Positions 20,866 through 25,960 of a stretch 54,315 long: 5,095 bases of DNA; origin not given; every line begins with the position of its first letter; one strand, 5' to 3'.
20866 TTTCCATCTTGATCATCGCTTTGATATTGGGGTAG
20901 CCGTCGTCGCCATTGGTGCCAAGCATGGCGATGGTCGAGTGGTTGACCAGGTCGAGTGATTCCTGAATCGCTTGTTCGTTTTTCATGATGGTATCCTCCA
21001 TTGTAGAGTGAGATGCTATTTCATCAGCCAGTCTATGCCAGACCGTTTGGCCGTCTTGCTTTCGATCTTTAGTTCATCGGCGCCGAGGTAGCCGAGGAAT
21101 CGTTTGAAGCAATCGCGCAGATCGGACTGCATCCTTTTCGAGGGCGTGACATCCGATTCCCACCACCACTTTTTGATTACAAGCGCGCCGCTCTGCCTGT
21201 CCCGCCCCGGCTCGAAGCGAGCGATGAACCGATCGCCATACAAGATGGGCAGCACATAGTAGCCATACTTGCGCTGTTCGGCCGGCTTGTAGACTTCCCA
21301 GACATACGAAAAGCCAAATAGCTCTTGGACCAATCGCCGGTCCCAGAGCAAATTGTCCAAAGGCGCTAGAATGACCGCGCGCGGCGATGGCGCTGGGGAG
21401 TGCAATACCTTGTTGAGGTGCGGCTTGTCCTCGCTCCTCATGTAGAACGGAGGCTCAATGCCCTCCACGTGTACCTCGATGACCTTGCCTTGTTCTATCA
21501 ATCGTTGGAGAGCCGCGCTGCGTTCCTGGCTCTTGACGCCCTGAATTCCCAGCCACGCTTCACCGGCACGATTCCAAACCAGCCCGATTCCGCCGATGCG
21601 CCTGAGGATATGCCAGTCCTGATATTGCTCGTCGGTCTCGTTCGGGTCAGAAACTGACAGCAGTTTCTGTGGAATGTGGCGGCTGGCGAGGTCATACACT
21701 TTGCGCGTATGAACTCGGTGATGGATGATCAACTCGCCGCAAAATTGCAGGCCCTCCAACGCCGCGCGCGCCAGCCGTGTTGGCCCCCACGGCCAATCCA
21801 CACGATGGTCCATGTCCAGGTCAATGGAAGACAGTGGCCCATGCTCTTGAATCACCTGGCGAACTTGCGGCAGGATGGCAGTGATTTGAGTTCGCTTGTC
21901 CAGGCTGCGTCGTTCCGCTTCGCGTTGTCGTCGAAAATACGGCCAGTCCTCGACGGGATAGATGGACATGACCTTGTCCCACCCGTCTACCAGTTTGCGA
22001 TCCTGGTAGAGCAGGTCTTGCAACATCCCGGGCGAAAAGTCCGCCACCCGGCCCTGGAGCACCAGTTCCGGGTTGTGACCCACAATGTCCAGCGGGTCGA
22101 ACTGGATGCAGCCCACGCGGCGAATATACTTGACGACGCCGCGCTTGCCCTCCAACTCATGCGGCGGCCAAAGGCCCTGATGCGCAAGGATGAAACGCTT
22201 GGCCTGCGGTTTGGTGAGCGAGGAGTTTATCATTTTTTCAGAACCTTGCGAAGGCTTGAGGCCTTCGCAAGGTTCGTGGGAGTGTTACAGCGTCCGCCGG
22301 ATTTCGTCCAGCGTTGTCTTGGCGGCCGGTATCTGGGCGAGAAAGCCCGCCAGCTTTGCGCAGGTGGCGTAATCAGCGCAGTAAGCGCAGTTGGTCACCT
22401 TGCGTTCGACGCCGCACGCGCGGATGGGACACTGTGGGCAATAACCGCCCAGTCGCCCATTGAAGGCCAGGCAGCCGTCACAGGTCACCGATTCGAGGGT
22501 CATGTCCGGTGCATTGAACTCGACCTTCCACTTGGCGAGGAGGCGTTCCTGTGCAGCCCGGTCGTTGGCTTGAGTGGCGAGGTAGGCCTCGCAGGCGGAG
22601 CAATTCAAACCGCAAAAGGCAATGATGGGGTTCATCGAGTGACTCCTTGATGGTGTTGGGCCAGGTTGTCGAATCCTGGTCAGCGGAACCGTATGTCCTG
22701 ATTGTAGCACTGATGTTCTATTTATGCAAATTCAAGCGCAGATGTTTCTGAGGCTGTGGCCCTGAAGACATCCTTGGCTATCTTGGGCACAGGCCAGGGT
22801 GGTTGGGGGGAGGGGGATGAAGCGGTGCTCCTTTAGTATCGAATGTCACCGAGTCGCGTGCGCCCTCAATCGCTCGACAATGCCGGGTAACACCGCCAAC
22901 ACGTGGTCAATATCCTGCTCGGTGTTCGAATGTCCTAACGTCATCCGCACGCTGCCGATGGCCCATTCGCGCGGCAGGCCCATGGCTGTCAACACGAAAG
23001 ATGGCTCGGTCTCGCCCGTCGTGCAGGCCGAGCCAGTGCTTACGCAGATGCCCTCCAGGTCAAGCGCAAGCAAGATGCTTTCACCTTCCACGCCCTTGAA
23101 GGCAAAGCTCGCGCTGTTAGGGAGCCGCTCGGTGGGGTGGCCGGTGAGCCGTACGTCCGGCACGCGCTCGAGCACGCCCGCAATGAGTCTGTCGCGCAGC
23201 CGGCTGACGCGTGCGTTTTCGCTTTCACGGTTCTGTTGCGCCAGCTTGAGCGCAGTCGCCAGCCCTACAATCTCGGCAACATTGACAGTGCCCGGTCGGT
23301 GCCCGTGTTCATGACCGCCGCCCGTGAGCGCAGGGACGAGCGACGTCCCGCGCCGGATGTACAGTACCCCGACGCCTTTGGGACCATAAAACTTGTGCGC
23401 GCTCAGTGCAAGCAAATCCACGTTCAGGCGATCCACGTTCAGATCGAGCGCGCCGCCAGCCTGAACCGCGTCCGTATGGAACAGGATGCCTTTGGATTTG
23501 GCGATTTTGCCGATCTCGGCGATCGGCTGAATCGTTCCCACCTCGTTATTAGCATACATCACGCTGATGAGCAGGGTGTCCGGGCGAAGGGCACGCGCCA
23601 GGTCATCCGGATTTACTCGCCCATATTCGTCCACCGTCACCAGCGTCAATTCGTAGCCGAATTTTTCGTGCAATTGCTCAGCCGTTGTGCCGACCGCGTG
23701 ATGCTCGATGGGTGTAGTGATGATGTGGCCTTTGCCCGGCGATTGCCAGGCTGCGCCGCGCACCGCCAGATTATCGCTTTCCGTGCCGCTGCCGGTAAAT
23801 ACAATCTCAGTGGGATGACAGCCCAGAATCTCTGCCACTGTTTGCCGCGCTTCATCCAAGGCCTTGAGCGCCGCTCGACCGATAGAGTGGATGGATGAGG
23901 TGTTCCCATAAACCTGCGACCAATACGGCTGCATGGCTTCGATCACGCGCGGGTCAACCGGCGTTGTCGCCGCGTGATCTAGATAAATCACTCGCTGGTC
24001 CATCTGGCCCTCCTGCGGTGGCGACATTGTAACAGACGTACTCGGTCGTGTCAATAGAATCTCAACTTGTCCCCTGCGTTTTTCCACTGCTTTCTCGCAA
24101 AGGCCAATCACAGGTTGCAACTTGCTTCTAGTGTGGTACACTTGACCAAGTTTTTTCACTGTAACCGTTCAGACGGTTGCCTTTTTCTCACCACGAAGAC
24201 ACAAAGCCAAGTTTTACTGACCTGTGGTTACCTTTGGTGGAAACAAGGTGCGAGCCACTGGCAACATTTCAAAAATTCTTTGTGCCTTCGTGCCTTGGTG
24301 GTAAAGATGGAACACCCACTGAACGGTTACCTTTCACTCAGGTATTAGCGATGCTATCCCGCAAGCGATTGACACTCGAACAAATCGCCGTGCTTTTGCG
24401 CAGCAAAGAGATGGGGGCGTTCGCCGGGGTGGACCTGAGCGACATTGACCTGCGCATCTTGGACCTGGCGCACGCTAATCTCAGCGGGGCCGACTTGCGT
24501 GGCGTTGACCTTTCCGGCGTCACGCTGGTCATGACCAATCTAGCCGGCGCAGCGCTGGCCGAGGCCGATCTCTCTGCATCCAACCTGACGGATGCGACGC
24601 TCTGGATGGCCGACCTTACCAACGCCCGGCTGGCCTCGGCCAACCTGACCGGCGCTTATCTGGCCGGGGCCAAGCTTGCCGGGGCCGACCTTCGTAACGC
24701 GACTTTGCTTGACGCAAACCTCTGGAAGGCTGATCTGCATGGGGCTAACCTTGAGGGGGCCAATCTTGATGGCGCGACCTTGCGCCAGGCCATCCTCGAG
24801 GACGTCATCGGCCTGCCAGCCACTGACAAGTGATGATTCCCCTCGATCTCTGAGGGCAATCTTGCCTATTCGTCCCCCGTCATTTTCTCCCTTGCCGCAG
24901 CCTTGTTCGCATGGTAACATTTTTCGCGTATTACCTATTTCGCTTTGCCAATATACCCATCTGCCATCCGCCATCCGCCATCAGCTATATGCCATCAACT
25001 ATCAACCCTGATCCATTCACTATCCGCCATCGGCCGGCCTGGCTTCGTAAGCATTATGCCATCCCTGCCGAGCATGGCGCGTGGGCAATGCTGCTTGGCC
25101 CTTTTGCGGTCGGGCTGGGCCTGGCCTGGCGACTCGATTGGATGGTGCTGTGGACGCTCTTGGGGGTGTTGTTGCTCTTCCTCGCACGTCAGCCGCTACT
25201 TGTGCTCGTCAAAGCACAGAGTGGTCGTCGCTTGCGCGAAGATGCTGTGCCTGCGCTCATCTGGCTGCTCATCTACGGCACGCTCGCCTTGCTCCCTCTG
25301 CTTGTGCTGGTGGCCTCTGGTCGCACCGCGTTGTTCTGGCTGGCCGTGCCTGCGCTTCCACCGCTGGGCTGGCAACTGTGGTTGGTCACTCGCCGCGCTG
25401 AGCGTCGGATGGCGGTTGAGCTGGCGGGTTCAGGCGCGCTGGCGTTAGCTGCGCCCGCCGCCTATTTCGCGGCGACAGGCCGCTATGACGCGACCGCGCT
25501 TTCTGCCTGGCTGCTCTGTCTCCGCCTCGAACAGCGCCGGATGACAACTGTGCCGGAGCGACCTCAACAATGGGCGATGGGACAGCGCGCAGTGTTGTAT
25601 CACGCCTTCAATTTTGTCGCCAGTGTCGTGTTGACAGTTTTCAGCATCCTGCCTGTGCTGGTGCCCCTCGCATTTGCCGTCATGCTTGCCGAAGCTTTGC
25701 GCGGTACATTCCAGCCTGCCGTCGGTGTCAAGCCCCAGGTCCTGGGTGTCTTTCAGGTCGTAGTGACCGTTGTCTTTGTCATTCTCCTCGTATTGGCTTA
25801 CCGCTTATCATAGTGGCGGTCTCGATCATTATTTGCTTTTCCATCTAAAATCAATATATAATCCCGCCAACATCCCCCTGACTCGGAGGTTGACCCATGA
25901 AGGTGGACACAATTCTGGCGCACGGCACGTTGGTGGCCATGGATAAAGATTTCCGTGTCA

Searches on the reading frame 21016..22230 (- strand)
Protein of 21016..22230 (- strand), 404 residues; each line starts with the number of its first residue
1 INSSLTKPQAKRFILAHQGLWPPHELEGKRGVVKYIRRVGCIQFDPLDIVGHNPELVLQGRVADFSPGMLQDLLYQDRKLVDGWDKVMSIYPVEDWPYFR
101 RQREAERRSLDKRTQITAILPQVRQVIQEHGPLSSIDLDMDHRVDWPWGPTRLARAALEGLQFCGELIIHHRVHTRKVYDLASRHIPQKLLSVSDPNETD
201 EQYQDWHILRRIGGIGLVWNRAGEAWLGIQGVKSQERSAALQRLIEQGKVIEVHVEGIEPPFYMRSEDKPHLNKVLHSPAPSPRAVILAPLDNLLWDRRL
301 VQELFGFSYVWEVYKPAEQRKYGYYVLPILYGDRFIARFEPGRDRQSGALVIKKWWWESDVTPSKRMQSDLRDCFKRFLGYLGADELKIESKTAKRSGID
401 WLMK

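Call 36: search_protein_families(library=pfam, proteins=[window:21016-22230:-], max_evalue=0.00001)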
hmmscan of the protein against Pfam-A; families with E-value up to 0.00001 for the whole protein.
window:21016-22230:- (404 aa): 1 family
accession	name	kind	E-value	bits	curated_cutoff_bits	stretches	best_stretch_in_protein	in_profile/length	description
PF06224.18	AlkZ-like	-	3.6e-57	194.9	25.9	1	36-378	1-326/329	DNA glycosylase AlkZ-like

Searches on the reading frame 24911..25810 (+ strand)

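Call 36: search_protein_families(library=pfam, proteins=[window:24911-25810:+], max_evalue=0.00001)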
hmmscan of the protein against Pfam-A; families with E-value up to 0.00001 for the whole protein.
window:24911-25810:+ (300 aa): 1 family
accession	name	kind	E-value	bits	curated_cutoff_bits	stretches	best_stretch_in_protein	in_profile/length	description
PF14256.11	YwiC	-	1.5e-23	83.9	25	1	51-185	1-126/126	YwiC-like protein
